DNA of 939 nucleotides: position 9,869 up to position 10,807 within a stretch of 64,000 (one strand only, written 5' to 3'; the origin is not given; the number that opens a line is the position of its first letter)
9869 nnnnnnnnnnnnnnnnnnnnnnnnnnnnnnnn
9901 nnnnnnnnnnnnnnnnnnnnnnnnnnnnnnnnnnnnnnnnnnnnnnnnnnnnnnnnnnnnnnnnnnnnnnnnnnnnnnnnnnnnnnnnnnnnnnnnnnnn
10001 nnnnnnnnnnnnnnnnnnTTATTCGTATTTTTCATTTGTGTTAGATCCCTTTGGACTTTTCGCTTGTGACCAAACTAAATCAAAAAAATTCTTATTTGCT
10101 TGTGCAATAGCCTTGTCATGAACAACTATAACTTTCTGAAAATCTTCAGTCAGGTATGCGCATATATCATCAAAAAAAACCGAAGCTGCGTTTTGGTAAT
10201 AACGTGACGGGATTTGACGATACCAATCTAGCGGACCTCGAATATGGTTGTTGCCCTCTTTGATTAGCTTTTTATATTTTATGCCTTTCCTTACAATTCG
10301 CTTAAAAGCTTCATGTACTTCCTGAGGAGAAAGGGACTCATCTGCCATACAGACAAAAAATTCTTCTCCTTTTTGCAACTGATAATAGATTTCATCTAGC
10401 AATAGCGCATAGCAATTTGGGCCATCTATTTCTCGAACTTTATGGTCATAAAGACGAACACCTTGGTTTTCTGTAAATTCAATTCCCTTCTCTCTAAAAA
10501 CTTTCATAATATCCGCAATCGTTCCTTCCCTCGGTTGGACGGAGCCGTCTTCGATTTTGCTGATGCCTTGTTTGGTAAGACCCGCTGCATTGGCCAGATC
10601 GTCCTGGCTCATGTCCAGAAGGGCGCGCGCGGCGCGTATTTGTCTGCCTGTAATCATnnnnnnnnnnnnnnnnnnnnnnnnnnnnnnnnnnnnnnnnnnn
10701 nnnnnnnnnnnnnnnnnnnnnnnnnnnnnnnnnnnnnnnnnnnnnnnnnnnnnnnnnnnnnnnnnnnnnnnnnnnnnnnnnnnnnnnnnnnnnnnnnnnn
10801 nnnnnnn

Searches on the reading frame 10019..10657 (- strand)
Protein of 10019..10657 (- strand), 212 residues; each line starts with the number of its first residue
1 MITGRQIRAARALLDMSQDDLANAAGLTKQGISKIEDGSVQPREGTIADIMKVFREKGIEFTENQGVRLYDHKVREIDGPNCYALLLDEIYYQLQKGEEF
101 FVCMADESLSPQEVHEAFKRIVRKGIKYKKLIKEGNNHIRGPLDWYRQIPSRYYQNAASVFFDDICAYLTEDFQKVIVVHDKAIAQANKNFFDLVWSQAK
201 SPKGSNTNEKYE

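Call 6: search_protein_families(library=pfam, proteins=[window:10019-10657:-], max_evalue=1)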
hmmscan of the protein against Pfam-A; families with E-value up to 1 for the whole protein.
window:10019-10657:- (212 aa): 5 families
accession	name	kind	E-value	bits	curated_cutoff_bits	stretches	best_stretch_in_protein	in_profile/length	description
PF01381.28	HTH_3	-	4.9e-09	36.5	23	1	7-55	1-49/55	Helix-turn-helix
PF13560.12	HTH_31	-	1.2e-07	32.4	27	1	4-55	3-55/64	Helix-turn-helix domain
PF12844.13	HTH_19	-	0.0044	17.3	30.2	1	4-49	1-46/64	Helix-turn-helix domain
PF13443.12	HTH_26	-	0.011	16.4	22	1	13-55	8-51/63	Cro/C1-type HTH DNA-binding domain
PF13545.12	HTH_Crp_2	-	0.018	15.5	27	1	13-34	20-41/70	Crp-like helix-turn-helix domain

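Call 8: search_protein_families(library=padloc, proteins=[window:10019-10657:-], max_evalue=1)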
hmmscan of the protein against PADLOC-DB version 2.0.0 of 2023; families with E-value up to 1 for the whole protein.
window:10019-10657:- (212 aa): 16 families
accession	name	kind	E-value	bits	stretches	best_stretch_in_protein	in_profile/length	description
PDLC03669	Control_protein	-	7.5e-08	30.6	1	4-66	11-73/96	control protein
PDLC02926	HTH_VI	-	2.2e-07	29.1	1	4-54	3-53/92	-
PDLC03944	RmrA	-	1.2e-06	25.8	1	3-54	7-58/384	-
PDLC03952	RmrA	-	1.6e-06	25.2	1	5-62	25-82/395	-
PDLC03947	RmrA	-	2.5e-06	24.6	1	3-54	12-63/383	-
PDLC03945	RmrA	-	4.1e-06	24.2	1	1-65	1-65/394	-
PDLC03954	RmrA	-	1.1e-05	22.5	1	3-66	11-74/380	-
PDLC03943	RmrA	-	1.2e-05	22.6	1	3-63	3-63/370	-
PDLC04142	capH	-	3.7e-05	22.7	1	1-56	5-60/103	capH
PDLC03949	RmrA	-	4.8e-05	20.4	1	1-55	1-55/363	-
PDLC03953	RmrA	-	0.00011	19.5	1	4-52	7-55/373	-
PDLC03946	RmrA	-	0.00012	18.9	1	4-55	4-55/357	-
PDLC03665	Control_protein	-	0.0011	17.1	1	4-53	10-57/77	control protein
PDLC03951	RmrA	-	0.008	13.2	1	5-58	11-64/400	-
PDLC03955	RmrA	-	0.0094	13.2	1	7-53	25-71/371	-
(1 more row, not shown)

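Call 9: search_protein_families(library=ncbifam, proteins=[window:10019-10657:-], max_evalue=1)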
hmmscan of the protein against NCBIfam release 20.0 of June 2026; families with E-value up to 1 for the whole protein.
window:10019-10657:- (212 aa): 13 families
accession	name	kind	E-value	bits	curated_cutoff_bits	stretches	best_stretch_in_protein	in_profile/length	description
TIGR03070.1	couple_hipB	subfamily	1.4e-07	31.3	71.65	1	4-53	4-53/58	type II toxin-antitoxin system Y4mF family antitoxin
TIGR00270.2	TIGR00270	equivalog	9.5e-07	28.8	110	1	5-57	78-130/159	multiprotein bridging factor aMBF1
NF007408.0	PRK09943.1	equivalog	8e-06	25.5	211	1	3-61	8-66/185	HTH-type transcriptional regulator PuuR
NF052239.1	antitox_spr1629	equivalog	1.3e-05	24.5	335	1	1-64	1-64/377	spr1629 family repressor/antitoxin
TIGR03830.1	CxxCG_CxxCG_HTH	subfamily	5.4e-05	23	61.8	1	2-45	65-108/127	type II TA system antitoxin MqsA family protein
NF041951.1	phage_RstR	subfamily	0.00031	21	80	1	1-54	1-54/108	RstR family transcriptional repressor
NF041493.1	MobT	equivalog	0.0035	16.2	600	1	8-54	2-48/383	MobT family relaxase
NF047948.1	male_kill_WMK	equivalog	0.0052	16.3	300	1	3-52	163-212/300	WO male-killing family protein Wmk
NF007257.0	PRK09706.1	subfamily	0.01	15.7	101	1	4-50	7-53/135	transcriptional repressor DicA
NF003162.0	PRK04140.1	equivalog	0.01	14.9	263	1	2-57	126-181/317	transcriptional regulator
NF006015.0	PRK08154.1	subfamily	0.033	13.3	204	1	4-39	32-67/314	anaerobic benzoate catabolism transcriptional regulator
NF046032.1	TransRegSlrRBacil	equivalog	0.061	13.4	250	1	3-63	2-60/149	HTH-type transcriptional regulator SlrR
TIGR02612.1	mob_myst_A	hypoth_equivalog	0.077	12.9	122.6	1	7-40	30-63/150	mobile mystery protein A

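Call 15: find_homologous_proteins(query=window:10019-10657:-, max_evalue=0.001)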
Query window:10019-10657:- (212 aa): 190 proteins with E <= 0.001 among 633 candidates; the best 120 are listed.
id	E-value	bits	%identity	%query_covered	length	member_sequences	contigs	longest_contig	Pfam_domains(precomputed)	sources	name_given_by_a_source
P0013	1.6e-138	477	100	100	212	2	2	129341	PF01381.29,PF13560.13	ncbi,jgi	ncbi:MAG: helix-turn-helix transcriptional regulator [Bdellovibrionales bacterium]|jgi:DNA-binding X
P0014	6.5e-95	335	70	100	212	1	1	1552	-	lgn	-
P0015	1.4e-82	294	62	100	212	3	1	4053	PF01381.29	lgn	-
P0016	9.8e-80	285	59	100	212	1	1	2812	PF01381.29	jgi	-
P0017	3.2e-77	277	58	100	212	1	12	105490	PF01381.29,PF13560.13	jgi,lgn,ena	-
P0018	4.6e-77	276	59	100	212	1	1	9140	PF01381.29,PF13560.13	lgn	-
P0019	1.0e-74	269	57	100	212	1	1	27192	PF01381.29,PF13560.13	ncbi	-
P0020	2.4e-74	267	56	100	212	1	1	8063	PF01381.29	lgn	-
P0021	4.2e-69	250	55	100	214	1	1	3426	PF01381.29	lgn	-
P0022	2.7e-56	209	68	66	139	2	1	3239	-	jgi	jgi:hypothetical protein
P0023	5.8e-51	191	47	100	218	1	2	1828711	PF01381.29,PF13560.13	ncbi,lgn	ncbi:MAG: helix-turn-helix transcriptional regulator [Alphaproteobacteria bacterium]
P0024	2.6e-50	189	49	96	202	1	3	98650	PF01381.29,PF13560.13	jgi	jgi:transcriptional regulator with XRE-family HTH domain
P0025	2.6e-49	186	46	100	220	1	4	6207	PF01381.29,PF13560.13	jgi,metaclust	metaclust:\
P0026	1.1e-48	184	48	96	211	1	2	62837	PF01381.29,PF13560.13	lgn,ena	-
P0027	4.8e-48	182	45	100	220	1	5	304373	PF01381.29,PF13560.13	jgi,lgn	-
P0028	5.7e-48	181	43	99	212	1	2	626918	PF01381.29,PF13560.13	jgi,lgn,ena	jgi:DNA-binding XRE family transcriptional regulator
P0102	2.2e-29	121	41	94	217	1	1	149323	PF01381.29,PF13560.13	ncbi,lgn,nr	ncbi:MAG: helix-turn-helix transcriptional regulator [Alphaproteobacteria bacterium]|nr:helix-turn-h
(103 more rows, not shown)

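Call 17: find_encoding_contigs(protein=P0023, flank=5000, max_places=1)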
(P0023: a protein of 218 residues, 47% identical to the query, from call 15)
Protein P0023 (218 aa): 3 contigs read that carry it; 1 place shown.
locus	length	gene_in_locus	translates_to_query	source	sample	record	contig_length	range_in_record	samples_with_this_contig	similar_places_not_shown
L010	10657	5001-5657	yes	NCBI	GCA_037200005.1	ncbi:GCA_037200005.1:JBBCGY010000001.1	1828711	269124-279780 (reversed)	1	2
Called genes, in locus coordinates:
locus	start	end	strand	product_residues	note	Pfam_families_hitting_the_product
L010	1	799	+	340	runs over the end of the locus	PF00590:TP_methylase, PF23016:RsmI_C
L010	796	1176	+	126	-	PF02021:UPF0102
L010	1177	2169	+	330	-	PF02951:GSH-S_N, PF02955:GSH-S_ATP, PF08443:RimK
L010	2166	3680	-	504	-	PF04932:Wzy_C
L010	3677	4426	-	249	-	PF00149:Metallophos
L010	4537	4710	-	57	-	-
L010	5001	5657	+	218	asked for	PF01381:HTH_3, PF13560:HTH_31 (weak)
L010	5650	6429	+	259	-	-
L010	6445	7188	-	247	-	PF08241:Methyltransf_11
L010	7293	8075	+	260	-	PF00753:Lactamase_B, PF16123:HAGH_C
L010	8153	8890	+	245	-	PF02308:MgtC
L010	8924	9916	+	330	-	PF00294:PfkB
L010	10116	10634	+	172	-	PF00383:dCMP_cyt_deam_1, PF14437:MafB19-deam (weak)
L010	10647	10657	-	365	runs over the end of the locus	PF13458:Peripla_BP_6, PF13433:Peripla_BP_5 (weak), PF01094:ANF_receptor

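Call 18: find_encoding_contigs(protein=P0028, flank=5000, max_places=1)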
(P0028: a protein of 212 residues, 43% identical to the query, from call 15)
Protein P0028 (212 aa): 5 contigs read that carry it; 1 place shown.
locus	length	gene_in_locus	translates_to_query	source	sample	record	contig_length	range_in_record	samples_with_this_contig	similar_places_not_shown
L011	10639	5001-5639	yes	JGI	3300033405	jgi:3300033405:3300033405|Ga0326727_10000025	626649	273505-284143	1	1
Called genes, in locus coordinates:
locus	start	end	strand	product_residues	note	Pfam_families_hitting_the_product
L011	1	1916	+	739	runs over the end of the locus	PF02706:Wzz, PF13807:GNVR, PF01656:CbiA (weak), PF13614:AAA_31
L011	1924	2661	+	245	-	-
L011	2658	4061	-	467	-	PF04932:Wzy_C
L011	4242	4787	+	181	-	PF00300:His_Phos_1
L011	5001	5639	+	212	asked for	PF01381:HTH_3, PF13560:HTH_31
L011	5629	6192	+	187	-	-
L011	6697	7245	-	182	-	PF01467:CTP_transf_like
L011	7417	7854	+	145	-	-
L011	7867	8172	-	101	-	PF01909:NTP_transf_2 (weak), PF18765:Polbeta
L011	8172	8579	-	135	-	PF08780:NTase_sub_bind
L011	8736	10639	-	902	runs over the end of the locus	PF00521:DNA_topoisoIV, PF03989:DNA_gyraseA_C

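Call 19: find_encoding_contigs(protein=P0102, flank=5000, max_places=1)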
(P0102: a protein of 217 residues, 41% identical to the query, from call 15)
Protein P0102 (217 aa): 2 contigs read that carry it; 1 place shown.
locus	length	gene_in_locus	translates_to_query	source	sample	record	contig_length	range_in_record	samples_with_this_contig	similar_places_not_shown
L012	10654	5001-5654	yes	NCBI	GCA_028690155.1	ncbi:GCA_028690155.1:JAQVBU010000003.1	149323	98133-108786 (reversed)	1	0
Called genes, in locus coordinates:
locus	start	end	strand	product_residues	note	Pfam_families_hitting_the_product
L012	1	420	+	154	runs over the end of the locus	PF00959:Phage_lysozyme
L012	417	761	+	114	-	-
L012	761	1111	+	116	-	-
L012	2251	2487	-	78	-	-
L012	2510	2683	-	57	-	-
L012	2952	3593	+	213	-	-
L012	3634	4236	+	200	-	PF00156:Pribosyltran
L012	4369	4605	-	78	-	-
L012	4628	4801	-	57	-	-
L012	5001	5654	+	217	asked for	PF01381:HTH_3, PF13560:HTH_31 (weak)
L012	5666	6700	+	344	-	PF10017:Methyltransf_33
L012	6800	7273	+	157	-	PF01252:Peptidase_A8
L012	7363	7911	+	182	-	PF11233:DUF3035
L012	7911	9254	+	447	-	PF00675:Peptidase_M16, PF05193:Peptidase_M16_C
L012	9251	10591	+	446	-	PF00675:Peptidase_M16 (weak), PF05193:Peptidase_M16_C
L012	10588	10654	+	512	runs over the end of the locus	PF00342:PGI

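Call 25: find_related_loci(query=A2, collection=genome_contigs, flank=4000)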
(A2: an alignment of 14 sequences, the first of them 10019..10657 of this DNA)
Query A2 (212 aa) in genome_contigs; peptide patterns used: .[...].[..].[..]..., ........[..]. (x = any residue, [..] = any of these).
105 stretches matched a pattern; 65 encode a relative of the query (tblastn E <= 1e-3); 65 distinct loci.
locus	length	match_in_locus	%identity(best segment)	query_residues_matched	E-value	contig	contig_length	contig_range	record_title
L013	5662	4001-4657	37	1-212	2e-46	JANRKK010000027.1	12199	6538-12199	MAG: Alphaproteobacteria bacterium isolate bins.322 k141_3042467, whole genome shotgun sequence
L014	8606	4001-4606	39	1-196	4e-44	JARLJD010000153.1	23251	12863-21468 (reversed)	MAG: Alphaproteobacteria bacterium isolate MAG_CA70 MetaCoAG_Bin_70_Anoxic_k141_1781384, whole genome shotgun sequence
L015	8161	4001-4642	42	1-203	9e-44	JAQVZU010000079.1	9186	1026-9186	MAG: Alphaproteobacteria bacterium isolate STF2_180 NODE_23628_length_9186_cov_3.797770_Sandtown_F2, whole genome shotgu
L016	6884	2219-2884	40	1-210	8e-43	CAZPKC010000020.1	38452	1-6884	MAG TPA_asm: uncultured Rhodospirillaceae bacterium isolate binchicken_co3_43 genome assembly, contig: NODE_3108_length_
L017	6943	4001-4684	39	1-211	1e-42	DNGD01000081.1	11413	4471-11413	MAG TPA_asm: Rhodospirillaceae bacterium isolate UBA8914 contig_244747, whole genome shotgun sequence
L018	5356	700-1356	39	1-206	2e-41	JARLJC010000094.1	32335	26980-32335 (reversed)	MAG: Alphaproteobacteria bacterium isolate MAG_CA1 MetaCoAG_Bin_1_Anoxic_k141_614258, whole genome shotgun sequence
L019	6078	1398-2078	43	1-210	2e-40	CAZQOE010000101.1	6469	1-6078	MAG TPA_asm: uncultured Rhodospirillaceae bacterium isolate SRP192927_co1_332 genome assembly, contig: NODE_32816_length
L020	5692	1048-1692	40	1-199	1e-39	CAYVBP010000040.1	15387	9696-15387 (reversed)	MAG TPA_asm: uncultured Rhodospirillaceae bacterium isolate SRP192927_co3_841 genome assembly, contig: NODE_8784_length_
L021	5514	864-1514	38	1-207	2e-37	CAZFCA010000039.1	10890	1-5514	MAG TPA_asm: uncultured Rhodospirillaceae bacterium isolate SRP192927_co4_464 genome assembly, contig: NODE_14582_length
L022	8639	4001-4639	38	1-200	3e-37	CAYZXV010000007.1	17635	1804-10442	MAG TPA_asm: uncultured Rhodospirillaceae bacterium isolate binchicken_co245_130 genome assembly, contig: NODE_3321_leng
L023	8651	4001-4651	41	1-203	4e-37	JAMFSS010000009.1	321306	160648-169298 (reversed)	MAG: Alphaproteobacteria bacterium isolate NGEE_A_bin20 k127_1231941, whole genome shotgun sequence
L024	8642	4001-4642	40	1-200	1e-36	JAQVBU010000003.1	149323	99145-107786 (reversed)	MAG: Alphaproteobacteria bacterium isolate STD2_72 NODE_277_length_149323_cov_11.989765_Sandtown_D2, whole genome shotgu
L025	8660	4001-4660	39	1-206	3e-36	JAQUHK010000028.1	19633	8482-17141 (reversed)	MAG: Alphaproteobacteria bacterium isolate STCSWMC_35 NODE_6919_length_19633_cov_3.725572_ST_CSWMC, whole genome shotgun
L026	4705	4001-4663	37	1-208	6e-36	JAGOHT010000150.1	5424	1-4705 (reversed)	MAG: Alphaproteobacteria bacterium isolate Go_SlAct_bin_533 Go_SlAct_97563_length_5424_cov_4.333963, whole genome shotgu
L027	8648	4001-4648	38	1-202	1e-35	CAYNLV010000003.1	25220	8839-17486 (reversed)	MAG TPA_asm: uncultured Rhodospirillaceae bacterium isolate binchicken_co117_449 genome assembly, contig: NODE_3708_leng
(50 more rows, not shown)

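Call 28: predict_structure(alignment_id=A1)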
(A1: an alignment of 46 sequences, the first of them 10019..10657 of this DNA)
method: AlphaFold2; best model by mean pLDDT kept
length: 212 residues; sequences in the alignment: 46
mean_pLDDT: 94.4   pTM: 0.70
mean pLDDT of the five models: 94.4, 94.4, 93.9, 93.3, 93.0
residues with pLDDT >= 90: 182; 70-90: 28; 50-70: 2; < 50: 0
segments of 3 or more residues with pLDDT < 50: none
pLDDT, mean of each block of 10 residues (from residue 1): 94 96 98 97 95 91 84 87 97 97 93 96 98 95 97 93 97 94 96 98 93 84
secondary structure, 60 per line:
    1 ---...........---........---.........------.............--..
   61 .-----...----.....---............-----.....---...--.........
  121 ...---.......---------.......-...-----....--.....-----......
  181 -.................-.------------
elements in order: H4-14 H18-25 H29-37 H44-56 E59-61 E67-69 E74-78 H82-93 E99-103 H112-123 E127-133 E146-149 E159-162 E165-169 E175-180 H182-198

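Call 41: search_protein_families(library=phrogs, proteins=[window:10019-10657:-], max_evalue=0.1)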
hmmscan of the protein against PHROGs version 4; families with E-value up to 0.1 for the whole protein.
window:10019-10657:- (212 aa): 19 families
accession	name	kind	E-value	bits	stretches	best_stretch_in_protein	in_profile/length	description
phrog_2439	-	transcription regulation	8.5e-08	32.4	1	2-57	7-62/367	transcriptional regulator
phrog_3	-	transcription regulation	1.1e-06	29.8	1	1-86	87-168/430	transcriptional repressor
phrog_8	-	transcription regulation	1.8e-06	28.7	1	1-54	75-128/346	transcriptional regulator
phrog_7241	-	transcription regulation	2.3e-05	25.5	1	6-52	65-111/122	transcriptional regulator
phrog_4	-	transcription regulation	4.1e-05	23.7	1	3-54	137-184/400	transcriptional repressor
phrog_5823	-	transcription regulation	7.6e-05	23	1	3-55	7-60/404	transcriptional regulator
phrog_2967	-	transcription regulation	8.1e-05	23.3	1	2-54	10-62/225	transcriptional regulator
phrog_2104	-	unknown function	9.4e-05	23.6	1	5-63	42-99/103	-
phrog_2328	-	transcription regulation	0.00053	20.8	1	7-50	20-63/128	transcriptional repressor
phrog_955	-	DNA, RNA and nucleotide metabolism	0.0012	19.6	1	3-52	25-74/142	HTH DNA binding protein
phrog_1373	-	transcription regulation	0.0017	19.3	1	5-61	66-119/166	transcriptional regulator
phrog_6288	-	unknown function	0.004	17.8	1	4-47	31-75/322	-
phrog_9908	-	DNA, RNA and nucleotide metabolism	0.0046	17.1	1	4-57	15-68/282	DNA binding protein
phrog_3642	-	DNA, RNA and nucleotide metabolism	0.02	15.8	1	9-58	14-64/79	HTH DNA binding protein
phrog_686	-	DNA, RNA and nucleotide metabolism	0.023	16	1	5-39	39-72/76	HTH DNA binding protein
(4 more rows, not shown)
